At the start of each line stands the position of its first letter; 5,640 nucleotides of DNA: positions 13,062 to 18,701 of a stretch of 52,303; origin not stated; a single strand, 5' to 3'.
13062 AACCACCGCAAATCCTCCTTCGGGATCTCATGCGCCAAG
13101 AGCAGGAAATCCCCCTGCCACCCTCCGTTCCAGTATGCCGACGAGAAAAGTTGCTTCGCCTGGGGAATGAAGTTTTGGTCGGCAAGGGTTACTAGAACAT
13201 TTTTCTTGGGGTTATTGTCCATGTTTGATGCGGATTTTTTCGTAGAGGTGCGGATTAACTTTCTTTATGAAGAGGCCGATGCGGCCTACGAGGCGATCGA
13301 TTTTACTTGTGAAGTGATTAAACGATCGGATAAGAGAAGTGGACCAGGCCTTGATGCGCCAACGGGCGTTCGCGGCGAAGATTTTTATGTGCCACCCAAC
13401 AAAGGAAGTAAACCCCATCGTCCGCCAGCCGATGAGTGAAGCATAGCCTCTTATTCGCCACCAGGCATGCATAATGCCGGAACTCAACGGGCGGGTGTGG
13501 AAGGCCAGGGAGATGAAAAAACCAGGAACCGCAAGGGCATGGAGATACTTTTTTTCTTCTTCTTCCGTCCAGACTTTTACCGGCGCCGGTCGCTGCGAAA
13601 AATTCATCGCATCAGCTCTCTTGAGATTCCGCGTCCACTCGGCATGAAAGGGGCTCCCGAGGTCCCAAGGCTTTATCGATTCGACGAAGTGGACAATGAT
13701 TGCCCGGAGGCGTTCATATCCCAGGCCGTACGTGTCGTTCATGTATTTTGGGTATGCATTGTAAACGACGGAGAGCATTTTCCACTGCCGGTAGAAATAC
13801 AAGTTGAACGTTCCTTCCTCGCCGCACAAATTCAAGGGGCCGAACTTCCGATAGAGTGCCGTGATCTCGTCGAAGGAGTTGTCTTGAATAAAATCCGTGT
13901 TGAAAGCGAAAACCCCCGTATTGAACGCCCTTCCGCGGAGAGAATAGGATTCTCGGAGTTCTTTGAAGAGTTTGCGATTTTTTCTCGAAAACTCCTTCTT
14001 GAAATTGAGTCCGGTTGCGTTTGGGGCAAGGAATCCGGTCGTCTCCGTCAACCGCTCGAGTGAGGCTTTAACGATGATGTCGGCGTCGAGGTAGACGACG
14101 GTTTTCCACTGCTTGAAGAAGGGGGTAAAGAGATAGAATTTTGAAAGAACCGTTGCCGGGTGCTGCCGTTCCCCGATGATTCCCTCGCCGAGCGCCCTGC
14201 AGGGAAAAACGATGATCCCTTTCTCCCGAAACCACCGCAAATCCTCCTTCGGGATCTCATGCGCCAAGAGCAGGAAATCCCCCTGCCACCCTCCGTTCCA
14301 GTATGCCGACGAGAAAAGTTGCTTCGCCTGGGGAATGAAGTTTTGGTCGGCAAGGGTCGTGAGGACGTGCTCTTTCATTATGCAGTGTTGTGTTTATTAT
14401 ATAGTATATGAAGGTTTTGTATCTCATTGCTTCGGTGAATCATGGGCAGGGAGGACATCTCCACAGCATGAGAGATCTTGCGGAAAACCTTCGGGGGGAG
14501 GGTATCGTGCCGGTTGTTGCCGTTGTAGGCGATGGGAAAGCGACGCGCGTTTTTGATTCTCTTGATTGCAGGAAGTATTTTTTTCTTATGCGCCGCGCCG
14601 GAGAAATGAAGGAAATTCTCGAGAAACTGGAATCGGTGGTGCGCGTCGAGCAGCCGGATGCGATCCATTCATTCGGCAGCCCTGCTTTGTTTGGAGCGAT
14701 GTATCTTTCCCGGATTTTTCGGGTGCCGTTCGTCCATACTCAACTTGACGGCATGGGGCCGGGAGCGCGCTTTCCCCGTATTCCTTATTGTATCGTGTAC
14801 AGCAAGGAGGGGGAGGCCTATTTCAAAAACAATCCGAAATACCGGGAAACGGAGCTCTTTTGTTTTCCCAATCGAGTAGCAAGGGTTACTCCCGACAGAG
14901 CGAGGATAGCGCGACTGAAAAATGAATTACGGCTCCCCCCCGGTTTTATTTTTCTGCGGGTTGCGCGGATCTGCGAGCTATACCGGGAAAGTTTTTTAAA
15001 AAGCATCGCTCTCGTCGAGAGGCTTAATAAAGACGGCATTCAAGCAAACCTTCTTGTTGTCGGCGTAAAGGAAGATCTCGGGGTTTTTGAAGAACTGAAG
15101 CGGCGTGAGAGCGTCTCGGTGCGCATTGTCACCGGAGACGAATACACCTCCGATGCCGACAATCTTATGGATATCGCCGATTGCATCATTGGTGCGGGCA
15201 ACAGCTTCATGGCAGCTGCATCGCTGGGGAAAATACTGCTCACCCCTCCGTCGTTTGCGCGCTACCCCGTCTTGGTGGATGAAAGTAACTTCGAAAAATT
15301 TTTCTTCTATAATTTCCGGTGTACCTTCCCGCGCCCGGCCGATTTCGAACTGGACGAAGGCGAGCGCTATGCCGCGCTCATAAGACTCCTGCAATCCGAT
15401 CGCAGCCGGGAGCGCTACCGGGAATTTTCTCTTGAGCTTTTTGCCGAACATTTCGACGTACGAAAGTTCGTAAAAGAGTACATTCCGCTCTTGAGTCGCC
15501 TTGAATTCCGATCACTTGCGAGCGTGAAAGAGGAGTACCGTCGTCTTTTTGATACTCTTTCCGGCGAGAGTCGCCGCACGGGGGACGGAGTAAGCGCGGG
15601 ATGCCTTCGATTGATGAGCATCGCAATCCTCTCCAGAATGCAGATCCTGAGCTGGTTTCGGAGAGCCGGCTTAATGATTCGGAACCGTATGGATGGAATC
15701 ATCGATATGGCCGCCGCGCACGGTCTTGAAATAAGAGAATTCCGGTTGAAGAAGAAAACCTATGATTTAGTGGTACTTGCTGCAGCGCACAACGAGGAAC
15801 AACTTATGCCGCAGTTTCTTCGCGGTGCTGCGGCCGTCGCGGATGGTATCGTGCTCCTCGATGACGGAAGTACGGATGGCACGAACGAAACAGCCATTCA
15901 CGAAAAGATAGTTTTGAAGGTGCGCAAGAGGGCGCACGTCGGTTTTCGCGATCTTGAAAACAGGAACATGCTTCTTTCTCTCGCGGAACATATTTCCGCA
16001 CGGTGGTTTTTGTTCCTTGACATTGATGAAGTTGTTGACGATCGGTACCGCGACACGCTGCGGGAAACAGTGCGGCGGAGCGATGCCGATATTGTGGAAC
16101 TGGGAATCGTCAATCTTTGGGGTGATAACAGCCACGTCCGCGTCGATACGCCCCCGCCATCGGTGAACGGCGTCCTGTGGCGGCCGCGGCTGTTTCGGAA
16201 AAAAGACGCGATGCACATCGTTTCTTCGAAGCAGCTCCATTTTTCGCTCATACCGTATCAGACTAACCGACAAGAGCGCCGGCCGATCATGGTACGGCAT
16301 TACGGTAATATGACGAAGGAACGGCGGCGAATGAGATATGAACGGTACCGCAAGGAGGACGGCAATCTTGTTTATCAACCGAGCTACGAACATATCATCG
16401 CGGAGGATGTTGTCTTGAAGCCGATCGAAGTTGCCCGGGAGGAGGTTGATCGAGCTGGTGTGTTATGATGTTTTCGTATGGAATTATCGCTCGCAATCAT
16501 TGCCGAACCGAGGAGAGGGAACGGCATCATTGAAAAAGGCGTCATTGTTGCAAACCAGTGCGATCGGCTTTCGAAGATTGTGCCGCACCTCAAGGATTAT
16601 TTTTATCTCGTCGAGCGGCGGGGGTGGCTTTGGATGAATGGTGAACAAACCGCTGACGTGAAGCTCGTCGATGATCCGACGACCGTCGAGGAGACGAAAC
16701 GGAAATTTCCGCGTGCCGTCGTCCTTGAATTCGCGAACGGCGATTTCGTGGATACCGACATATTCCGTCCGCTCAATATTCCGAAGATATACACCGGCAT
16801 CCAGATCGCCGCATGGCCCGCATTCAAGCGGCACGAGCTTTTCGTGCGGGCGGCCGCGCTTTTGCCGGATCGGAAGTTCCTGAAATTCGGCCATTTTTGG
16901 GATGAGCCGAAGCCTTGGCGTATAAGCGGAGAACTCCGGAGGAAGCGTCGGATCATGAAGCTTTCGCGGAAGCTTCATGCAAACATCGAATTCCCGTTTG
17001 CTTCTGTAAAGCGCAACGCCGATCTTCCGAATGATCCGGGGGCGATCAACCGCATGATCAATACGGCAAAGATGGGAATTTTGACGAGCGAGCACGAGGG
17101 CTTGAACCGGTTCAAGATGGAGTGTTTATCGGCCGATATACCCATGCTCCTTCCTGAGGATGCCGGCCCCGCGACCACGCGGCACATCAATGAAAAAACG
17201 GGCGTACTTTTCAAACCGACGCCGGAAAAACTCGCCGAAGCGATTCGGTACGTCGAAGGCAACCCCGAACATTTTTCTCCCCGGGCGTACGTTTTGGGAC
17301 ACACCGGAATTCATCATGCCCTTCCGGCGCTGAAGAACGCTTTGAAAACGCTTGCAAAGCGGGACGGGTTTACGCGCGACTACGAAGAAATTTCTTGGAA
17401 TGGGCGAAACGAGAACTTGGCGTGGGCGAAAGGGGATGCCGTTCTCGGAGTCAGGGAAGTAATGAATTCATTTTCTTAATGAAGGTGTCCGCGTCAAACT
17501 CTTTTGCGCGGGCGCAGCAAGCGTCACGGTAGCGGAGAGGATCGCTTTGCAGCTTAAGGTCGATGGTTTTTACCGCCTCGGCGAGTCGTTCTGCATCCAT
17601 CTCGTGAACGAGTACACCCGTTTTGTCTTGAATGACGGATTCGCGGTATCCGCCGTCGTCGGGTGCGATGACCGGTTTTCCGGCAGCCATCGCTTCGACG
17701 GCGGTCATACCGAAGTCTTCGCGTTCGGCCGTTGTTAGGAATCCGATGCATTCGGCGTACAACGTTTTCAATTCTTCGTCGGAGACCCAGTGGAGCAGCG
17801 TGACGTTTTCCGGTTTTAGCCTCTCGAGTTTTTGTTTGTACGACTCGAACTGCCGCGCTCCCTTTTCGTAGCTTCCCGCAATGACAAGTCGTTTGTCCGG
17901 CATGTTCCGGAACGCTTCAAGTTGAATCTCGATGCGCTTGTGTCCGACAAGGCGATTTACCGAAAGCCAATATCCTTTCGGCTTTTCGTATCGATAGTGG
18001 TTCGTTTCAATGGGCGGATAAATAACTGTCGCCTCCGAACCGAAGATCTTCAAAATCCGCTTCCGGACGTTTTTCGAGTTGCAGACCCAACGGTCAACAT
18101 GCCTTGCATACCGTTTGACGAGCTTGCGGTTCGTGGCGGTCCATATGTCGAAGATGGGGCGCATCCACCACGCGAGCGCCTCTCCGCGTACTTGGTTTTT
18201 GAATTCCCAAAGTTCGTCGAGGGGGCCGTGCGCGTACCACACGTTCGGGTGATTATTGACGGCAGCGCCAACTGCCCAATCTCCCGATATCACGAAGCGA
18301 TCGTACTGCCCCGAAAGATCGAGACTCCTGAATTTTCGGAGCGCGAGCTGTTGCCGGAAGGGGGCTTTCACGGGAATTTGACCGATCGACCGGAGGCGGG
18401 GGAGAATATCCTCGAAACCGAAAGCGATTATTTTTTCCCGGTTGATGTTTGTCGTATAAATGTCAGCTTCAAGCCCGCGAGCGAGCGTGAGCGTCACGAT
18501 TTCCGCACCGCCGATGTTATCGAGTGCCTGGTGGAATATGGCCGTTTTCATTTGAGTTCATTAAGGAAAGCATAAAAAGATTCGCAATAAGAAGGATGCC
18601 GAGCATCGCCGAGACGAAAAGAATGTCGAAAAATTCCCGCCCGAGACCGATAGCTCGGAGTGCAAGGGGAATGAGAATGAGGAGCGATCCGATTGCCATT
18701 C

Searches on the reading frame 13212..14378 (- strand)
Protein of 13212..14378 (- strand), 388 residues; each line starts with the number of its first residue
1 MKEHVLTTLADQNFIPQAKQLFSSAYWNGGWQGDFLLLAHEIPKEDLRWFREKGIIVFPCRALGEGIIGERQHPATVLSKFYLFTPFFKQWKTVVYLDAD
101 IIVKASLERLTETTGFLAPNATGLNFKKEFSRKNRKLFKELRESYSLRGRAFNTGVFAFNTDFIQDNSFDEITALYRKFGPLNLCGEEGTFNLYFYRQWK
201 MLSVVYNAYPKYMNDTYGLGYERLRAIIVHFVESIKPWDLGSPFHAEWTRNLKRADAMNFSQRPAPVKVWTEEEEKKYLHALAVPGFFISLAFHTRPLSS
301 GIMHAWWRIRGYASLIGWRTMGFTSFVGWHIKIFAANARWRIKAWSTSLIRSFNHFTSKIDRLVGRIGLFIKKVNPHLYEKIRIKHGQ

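Call 29: search_protein_families(library=pfam, proteins=[window:13212-14378:-], max_evalue=0.001)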
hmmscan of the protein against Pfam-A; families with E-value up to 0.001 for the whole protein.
window:13212-14378:- (388 aa): 1 family
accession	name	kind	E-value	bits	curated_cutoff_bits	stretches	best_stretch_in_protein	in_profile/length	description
PF01501.26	Glyco_transf_8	-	9.4e-20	71.7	24.3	1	76-239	85-250/253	Glycosyl transferase family 8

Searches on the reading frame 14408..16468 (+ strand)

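Call 29: search_protein_families(library=pfam, proteins=[window:14408-16468:+], max_evalue=0.001)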
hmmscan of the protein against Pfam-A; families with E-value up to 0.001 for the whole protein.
window:14408-16468:+ (686 aa): 4 families
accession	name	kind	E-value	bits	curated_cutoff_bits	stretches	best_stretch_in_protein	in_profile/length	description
PF13704.12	Glyco_tranf_2_4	-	1.6e-07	32.1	27.5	1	461-544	1-85/98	Glycosyl transferase family 2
PF13579.12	Glyco_trans_4_4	-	1.1e-05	26.3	29.7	1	15-114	1-103/158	Glycosyl transferase 4-like domain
PF00535.33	Glycos_transf_2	-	4.4e-05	23.9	23.3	1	458-563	4-111/168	Glycosyl transferase family 2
PF13439.12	Glyco_transf_4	-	8.9e-05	23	28.5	1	15-111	2-102/170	Glycosyltransferase Family 4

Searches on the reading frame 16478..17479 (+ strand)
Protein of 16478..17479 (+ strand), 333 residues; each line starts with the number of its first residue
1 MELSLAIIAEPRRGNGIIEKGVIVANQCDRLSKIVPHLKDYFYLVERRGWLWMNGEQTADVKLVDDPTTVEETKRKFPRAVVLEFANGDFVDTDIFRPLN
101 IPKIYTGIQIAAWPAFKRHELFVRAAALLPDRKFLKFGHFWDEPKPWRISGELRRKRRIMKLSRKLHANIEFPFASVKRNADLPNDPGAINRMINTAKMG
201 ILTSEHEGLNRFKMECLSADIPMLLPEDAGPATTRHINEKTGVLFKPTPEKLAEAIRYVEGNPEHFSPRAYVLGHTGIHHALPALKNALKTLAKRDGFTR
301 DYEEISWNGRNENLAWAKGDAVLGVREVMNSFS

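Call 29: search_protein_families(library=pfam, proteins=[window:16478-17479:+], max_evalue=0.001)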
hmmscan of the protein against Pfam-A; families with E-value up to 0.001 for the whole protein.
window:16478-17479:+ (333 aa): 1 family
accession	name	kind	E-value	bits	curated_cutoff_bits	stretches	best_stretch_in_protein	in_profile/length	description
PF00534.26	Glycos_transf_1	-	4.8e-05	23.4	26.4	1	186-264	82-160/172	Glycosyl transferases group 1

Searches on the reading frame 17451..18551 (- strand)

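Call 30: search_protein_families(library=pfam, proteins=[window:17451-18551:-], max_evalue=0.001)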
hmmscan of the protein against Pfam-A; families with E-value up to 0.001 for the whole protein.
window:17451-18551:- (366 aa): 5 families
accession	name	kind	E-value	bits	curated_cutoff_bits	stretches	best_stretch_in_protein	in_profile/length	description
PF00534.26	Glycos_transf_1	-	1.4e-30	106.6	26.4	1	191-330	14-155/172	Glycosyl transferases group 1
PF13692.12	Glyco_trans_1_4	-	3.6e-20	73.1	27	1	197-329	6-138/142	Glycosyl transferases group 1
PF13439.12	Glyco_transf_4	-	3.5e-10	40.6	28.5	1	13-184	1-169/170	Glycosyltransferase Family 4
PF20706.3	GT4-conflict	-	3.6e-06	26.7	26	1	220-306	233-320/385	Family 4 Glycosyltransferase in conflict systems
PF13524.12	Glyco_trans_1_2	-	0.00017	22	25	1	211-329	6-110/144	Glycosyl transferase-like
